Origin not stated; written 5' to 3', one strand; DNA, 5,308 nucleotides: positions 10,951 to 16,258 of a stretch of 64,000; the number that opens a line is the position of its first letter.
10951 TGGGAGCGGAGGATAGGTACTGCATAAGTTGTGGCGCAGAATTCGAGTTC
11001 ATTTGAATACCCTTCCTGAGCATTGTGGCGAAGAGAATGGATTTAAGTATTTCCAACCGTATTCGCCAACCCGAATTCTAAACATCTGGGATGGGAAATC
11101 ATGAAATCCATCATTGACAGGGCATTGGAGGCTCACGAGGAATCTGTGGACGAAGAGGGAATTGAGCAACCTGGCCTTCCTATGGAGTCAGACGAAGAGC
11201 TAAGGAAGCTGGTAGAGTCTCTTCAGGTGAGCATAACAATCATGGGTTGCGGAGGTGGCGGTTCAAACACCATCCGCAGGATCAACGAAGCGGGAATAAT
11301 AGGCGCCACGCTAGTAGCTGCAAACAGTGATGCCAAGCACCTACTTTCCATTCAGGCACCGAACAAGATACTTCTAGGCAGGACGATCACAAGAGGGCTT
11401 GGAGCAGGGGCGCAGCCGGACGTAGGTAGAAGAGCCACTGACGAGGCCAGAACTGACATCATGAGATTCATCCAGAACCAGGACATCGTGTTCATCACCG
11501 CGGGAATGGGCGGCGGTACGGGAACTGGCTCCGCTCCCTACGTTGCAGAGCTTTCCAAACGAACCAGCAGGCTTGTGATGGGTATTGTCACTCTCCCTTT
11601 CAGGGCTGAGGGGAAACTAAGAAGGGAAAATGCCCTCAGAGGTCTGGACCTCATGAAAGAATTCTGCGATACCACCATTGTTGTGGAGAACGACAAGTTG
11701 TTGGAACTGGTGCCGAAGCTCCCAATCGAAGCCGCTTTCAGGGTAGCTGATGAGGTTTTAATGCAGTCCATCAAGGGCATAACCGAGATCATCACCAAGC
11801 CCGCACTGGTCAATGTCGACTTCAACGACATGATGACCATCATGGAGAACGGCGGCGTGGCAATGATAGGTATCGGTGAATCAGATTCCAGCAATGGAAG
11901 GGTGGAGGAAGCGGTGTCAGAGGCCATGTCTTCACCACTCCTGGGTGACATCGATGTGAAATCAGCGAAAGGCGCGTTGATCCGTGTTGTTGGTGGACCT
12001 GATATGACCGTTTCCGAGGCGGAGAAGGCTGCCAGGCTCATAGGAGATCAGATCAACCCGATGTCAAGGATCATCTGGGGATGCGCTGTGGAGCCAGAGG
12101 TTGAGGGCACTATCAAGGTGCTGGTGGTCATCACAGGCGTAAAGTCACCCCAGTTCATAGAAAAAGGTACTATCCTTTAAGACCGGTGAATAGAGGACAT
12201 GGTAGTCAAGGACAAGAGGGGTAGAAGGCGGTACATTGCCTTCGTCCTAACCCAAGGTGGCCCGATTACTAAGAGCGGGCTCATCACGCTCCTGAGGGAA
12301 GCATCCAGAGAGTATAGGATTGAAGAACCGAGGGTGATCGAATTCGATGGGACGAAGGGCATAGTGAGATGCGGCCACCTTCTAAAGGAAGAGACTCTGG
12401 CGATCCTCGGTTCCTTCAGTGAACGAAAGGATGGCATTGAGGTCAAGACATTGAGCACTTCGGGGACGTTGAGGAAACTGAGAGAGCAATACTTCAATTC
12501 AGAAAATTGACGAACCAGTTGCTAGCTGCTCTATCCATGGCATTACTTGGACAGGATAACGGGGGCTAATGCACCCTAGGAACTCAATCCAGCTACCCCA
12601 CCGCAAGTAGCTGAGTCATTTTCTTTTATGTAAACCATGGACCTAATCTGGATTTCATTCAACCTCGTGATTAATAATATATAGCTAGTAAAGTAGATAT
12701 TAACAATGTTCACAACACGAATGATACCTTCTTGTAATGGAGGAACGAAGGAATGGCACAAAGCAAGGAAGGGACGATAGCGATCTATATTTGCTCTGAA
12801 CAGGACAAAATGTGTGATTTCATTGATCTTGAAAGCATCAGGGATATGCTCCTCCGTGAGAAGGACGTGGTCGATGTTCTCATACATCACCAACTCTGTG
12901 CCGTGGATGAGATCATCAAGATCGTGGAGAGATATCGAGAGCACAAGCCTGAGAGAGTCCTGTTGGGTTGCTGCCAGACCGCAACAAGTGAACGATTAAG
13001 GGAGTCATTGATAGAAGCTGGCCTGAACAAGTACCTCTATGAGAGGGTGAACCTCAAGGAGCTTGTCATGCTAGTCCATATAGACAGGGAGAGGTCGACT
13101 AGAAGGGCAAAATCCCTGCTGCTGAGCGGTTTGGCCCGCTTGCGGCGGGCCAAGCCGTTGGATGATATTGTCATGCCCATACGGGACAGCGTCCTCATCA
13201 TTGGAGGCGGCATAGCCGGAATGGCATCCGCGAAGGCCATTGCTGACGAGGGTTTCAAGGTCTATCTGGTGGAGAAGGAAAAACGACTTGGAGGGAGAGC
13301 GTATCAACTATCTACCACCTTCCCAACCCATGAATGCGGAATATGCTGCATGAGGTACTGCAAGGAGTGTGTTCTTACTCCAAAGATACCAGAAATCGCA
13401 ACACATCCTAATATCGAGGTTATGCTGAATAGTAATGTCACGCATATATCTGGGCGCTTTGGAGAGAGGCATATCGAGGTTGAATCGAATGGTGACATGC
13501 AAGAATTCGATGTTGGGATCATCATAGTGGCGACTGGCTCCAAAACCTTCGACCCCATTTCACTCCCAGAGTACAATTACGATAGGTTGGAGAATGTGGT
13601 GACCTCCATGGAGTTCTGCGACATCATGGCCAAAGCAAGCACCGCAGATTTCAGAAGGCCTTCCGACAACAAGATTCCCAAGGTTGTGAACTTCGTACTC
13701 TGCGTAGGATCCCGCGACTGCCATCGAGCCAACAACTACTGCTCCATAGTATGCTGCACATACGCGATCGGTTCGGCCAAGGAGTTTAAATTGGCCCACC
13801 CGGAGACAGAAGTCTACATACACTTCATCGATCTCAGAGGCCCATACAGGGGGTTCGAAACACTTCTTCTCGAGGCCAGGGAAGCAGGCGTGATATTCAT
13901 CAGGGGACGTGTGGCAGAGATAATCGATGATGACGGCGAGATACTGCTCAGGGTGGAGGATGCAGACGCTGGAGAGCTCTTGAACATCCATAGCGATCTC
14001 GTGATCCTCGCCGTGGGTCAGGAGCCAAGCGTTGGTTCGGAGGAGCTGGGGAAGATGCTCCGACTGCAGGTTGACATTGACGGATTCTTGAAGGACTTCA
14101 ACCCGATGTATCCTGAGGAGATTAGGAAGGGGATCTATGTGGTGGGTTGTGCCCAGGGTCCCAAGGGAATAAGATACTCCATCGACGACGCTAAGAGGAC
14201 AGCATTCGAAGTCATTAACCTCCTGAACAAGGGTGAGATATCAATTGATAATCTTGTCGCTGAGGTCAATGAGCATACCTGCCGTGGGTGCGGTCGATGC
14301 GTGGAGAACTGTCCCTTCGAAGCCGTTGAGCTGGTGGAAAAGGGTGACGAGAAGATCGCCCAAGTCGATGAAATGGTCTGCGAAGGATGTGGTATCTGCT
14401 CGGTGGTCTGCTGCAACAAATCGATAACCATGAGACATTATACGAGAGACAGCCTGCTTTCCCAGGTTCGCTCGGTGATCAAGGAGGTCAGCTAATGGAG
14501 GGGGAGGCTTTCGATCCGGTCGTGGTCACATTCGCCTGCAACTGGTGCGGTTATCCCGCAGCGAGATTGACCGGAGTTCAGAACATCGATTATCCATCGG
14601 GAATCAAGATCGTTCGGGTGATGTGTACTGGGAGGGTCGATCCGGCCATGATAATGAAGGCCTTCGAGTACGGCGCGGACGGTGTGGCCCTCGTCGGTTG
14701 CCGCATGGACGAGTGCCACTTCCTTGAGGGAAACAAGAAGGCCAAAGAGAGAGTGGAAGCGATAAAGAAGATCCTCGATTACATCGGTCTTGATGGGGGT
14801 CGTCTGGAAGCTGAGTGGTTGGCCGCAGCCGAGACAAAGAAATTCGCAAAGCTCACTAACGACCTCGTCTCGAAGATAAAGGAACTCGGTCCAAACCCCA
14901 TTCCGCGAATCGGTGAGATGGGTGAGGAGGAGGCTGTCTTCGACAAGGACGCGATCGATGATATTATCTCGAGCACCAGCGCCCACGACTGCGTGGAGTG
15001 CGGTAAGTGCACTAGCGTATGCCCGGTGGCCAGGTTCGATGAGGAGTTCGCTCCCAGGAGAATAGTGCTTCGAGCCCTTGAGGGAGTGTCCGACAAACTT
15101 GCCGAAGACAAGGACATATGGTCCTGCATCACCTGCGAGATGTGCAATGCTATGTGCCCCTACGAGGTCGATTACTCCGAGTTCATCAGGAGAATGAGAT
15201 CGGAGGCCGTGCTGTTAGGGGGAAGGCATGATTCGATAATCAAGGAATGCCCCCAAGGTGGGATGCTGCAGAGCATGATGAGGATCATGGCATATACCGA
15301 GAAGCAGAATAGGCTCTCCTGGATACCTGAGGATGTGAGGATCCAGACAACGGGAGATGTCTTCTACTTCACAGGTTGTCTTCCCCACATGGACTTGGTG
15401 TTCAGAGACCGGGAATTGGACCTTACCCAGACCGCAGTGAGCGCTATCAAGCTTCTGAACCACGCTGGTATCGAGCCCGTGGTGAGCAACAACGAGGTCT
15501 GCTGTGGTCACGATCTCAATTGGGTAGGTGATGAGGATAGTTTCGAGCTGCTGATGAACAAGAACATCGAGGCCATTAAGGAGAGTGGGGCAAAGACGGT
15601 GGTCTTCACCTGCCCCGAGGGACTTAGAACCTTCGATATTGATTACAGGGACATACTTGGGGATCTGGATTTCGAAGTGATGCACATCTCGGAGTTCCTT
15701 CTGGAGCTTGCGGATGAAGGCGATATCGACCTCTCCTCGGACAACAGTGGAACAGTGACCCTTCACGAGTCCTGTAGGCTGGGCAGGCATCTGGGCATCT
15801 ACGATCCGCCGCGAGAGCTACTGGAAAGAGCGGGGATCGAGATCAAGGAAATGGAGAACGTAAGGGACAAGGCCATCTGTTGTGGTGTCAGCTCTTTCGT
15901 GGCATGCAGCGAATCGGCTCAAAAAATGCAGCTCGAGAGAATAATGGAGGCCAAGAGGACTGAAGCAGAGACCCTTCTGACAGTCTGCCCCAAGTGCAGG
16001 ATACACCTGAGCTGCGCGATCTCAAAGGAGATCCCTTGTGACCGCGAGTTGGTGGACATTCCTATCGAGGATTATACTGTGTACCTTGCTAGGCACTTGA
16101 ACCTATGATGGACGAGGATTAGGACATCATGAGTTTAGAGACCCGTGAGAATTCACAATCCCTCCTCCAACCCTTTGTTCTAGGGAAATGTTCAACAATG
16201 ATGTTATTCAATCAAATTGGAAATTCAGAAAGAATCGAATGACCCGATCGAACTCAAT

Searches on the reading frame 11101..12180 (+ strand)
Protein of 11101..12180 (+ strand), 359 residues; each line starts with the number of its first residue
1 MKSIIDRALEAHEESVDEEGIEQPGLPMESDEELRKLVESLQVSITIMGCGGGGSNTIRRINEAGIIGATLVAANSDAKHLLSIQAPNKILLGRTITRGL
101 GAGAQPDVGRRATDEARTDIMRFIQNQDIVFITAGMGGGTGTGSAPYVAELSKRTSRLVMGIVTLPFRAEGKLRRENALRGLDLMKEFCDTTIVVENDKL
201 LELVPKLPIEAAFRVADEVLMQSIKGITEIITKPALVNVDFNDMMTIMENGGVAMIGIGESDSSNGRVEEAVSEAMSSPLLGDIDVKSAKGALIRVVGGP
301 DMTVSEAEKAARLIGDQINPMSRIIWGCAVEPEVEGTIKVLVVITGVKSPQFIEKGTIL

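Call 35: search_protein_families(library=pfam, proteins=[window:11101-12180:+], max_evalue=0.00001)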
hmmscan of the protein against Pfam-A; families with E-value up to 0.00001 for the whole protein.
window:11101-12180:+ (359 aa): 2 families
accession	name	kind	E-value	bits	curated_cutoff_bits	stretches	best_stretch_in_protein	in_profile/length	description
PF00091.31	Tubulin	-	4.2e-41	141.8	33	1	45-204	2-189/190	Tubulin/FtsZ family, GTPase domain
PF12327.13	FtsZ_C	-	3.1e-28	98.4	27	1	252-348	1-95/95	FtsZ family, C-terminal domain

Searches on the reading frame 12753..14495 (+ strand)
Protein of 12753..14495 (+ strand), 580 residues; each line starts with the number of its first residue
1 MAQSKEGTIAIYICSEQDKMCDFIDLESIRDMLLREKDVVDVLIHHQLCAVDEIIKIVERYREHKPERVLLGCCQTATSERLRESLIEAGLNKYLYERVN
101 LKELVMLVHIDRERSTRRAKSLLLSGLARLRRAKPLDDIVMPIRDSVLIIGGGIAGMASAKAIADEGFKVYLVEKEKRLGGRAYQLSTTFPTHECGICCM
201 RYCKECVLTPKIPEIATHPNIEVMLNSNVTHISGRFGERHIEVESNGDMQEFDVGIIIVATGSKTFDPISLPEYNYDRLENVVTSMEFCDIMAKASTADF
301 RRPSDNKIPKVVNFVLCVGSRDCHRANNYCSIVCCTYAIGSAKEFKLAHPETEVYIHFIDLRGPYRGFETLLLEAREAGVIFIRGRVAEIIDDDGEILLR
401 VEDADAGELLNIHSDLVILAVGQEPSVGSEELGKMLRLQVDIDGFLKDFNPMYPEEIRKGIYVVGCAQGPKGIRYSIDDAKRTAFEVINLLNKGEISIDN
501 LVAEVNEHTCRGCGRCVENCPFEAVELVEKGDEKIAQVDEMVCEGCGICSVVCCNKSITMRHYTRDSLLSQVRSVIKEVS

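Call 35: search_protein_families(library=pfam, proteins=[window:12753-14495:+], max_evalue=0.00001)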
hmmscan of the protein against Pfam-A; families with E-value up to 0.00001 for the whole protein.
window:12753-14495:+ (580 aa): 9 families
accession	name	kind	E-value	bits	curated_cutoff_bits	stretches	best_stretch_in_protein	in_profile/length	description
PF07992.20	Pyr_redox_2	-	4e-17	63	26.1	1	146-287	2-128/291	Pyridine nucleotide-disulphide oxidoreductase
PF13450.12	NAD_binding_8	-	3.3e-10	40.5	21.9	1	149-197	1-49/68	NAD(P)-binding Rossmann-like domain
PF01266.30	DAO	-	1.3e-09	38.6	27.9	0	147-181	2-36/353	FAD dependent oxidoreductase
PF14697.11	Fer4_21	-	4.3e-08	33.6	35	1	503-560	1-59/59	4Fe-4S dicluster domain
PF12831.13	FAD_oxidored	-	1.4e-07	31.6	27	1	147-183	2-38/416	FAD dependent oxidoreductase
PF00890.30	FAD_binding_2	-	3.3e-07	30.3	20.4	1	147-182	2-37/414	FAD binding domain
PF12838.12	Fer4_7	-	1.8e-06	28.7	27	1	509-553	1-48/52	4Fe-4S dicluster domain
PF03486.20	HI0933_like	-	1.8e-06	28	50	0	146-180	2-36/244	HI0933-like protein Rossmann domain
PF12837.12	Fer4_6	-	9.3e-06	25.8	25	1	502-524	1-23/24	4Fe-4S binding domain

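Call 60: search_protein_families(library=ncbifam, proteins=[window:12753-14495:+], max_evalue=1e-8)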
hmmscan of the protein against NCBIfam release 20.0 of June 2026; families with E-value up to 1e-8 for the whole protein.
window:12753-14495:+ (580 aa): 5 families
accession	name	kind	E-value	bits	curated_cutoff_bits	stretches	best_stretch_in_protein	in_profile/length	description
NF040770.1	hetero_SS_HdrA2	exception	9.7e-138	460.5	1100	2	241-577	305-642/777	CoB-CoM heterodisulfide reductase HdrA2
NF041778.1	hetero_SS_HdrA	equivalog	3.7e-109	365.7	1400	2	241-578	315-653/771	ferredoxin:CoB-CoM heterodisulfide reductase subunit HdrA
NF041891.1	hdrA_Methbact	equivalog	9.1e-101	338.3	1300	2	241-578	302-638/762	ferredoxin:CoB-CoM heterodisulfide reductase subunit HdrA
NF009410.0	PRK12771.1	subfamily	5e-14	51.8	516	0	146-181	140-175/566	NAD(P)-binding protein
TIGR03467.1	HpnE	equivalog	8.5e-10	38.5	283.05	1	147-184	1-38/430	hydroxysqualene dehydroxylase HpnE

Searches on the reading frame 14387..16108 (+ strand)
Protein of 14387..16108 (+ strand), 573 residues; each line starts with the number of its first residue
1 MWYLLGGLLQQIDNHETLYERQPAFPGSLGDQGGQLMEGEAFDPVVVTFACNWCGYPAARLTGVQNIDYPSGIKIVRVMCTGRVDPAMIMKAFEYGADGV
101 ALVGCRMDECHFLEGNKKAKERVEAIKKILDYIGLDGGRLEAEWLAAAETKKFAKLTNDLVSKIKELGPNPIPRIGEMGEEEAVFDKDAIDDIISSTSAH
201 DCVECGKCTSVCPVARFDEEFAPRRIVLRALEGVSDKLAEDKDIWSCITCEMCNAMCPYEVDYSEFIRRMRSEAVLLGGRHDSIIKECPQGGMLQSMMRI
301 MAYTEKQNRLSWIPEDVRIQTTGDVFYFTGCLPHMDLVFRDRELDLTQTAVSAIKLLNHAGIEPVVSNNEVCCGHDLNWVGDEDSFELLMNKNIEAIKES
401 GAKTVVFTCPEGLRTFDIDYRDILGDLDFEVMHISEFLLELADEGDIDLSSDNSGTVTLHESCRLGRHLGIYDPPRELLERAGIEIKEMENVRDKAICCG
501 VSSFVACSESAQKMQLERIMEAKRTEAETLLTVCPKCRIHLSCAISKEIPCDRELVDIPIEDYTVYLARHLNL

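Call 35: search_protein_families(library=pfam, proteins=[window:14387-16108:+], max_evalue=0.00001)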
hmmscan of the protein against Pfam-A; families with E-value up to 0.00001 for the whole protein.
window:14387-16108:+ (573 aa): 8 families
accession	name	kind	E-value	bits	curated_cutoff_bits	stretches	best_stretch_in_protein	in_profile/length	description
PF02662.21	FlpD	-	6e-47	159.1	22.3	1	46-168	1-123/123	Methyl-viologen-reducing hydrogenase, delta subunit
PF02754.22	CCG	-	1.5e-23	83.1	20.6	2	457-541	1-84/85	Cysteine-rich domain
PF13183.11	Fer4_8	-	3.3e-10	40.8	27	1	199-261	2-68/68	4Fe-4S dicluster domain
PF13534.11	Fer4_17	-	7.2e-09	36.5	22.2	1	202-262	2-61/61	4Fe-4S dicluster domain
PF13237.11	Fer4_10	-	1.6e-07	31.5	25.5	1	199-258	6-53/53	4Fe-4S dicluster domain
PF13484.11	Fer4_16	-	4.4e-07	31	30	1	202-259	2-65/66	4Fe-4S double cluster binding domain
PF13187.11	Fer4_9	-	1.8e-06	28.3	27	1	201-260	1-50/52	4Fe-4S dicluster domain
PF12838.12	Fer4_7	-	4.7e-06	27.4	27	1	202-261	2-52/52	4Fe-4S dicluster domain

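Call 60: search_protein_families(library=ncbifam, proteins=[window:14492-16108:+], max_evalue=1e-8)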
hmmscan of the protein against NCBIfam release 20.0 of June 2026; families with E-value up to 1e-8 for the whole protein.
window:14492-16108:+ (538 aa): 16 families
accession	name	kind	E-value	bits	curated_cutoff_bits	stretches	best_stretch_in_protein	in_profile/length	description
NF040770.1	hetero_SS_HdrA2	exception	1.8e-50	171.9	1100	1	5-135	644-774/777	CoB-CoM heterodisulfide reductase HdrA2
NF004898.0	PRK06259.1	equivalog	4.2e-43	147.7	385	1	137-515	105-472/488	fumarate reductase (CoM/CoB) subunit TfrB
NF045873.1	F420_non_VhuD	exception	7e-40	136.2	215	1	8-137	1-130/132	F420-non-reducing hydrogenase iron-sulfur subunit VhuD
NF045670.1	quin_L_LdhH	equivalog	9.2e-35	120.1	800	1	285-513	464-692/706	L-lactate dehydrogenase (quinone) large subunit LdhH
NF008369.0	PRK11168.1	equivalog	1.6e-25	89.8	278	2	282-513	161-387/401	anaerobic glycerol-3-phosphate dehydrogenase subunit C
NF045663.1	diclust_near_Sec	equivalog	7.9e-21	73.8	530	1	167-506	306-618/759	pyridine nucleotide-disulfide oxidoreductase/dicluster-binding protein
NF041890.1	hdrC_Methbact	equivalog_domain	7.7e-18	64.8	270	1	144-246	6-108/192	ferredoxin:CoB-CoM heterodisulfide reductase subunit HdrC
NF008434.0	PRK11274.1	equivalog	3.5e-16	59.1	333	0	314-514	185-396/409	glycolate oxidase subunit GlcF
NF041891.1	hdrA_Methbact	equivalog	4.6e-15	54.9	1300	1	17-130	651-759/762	ferredoxin:CoB-CoM heterodisulfide reductase subunit HdrA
NF041779.1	hetero_SS_HdrC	equivalog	2.3e-14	53.3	350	1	164-240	30-104/198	ferredoxin:CoB-CoM heterodisulfide reductase subunit HdrC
TIGR03290.1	CoB_CoM_SS_C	equivalog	2.5e-14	53.5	160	1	166-240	3-76/144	CoB--CoM heterodisulfide reductase subunit C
NF038018.1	qmoC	equivalog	3e-13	50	300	1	162-240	15-92/360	quinone-interacting membrane-bound oxidoreductase complex subunit QmoC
NF045796.1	DsrK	equivalog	7.7e-13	47.9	400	1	210-508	118-409/453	sulfate reduction electron transfer complex DsrMKJOP subunit DsrK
NF009226.0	PRK12576.1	equivalog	2.1e-12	47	344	1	165-246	154-236/317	succinate dehydrogenase/fumarate reductase iron-sulfur subunit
NF045724.1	ferredox_TmcB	equivalog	1.6e-10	40.2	735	1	167-505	43-403/430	electron transfer complex ferredoxin TmcB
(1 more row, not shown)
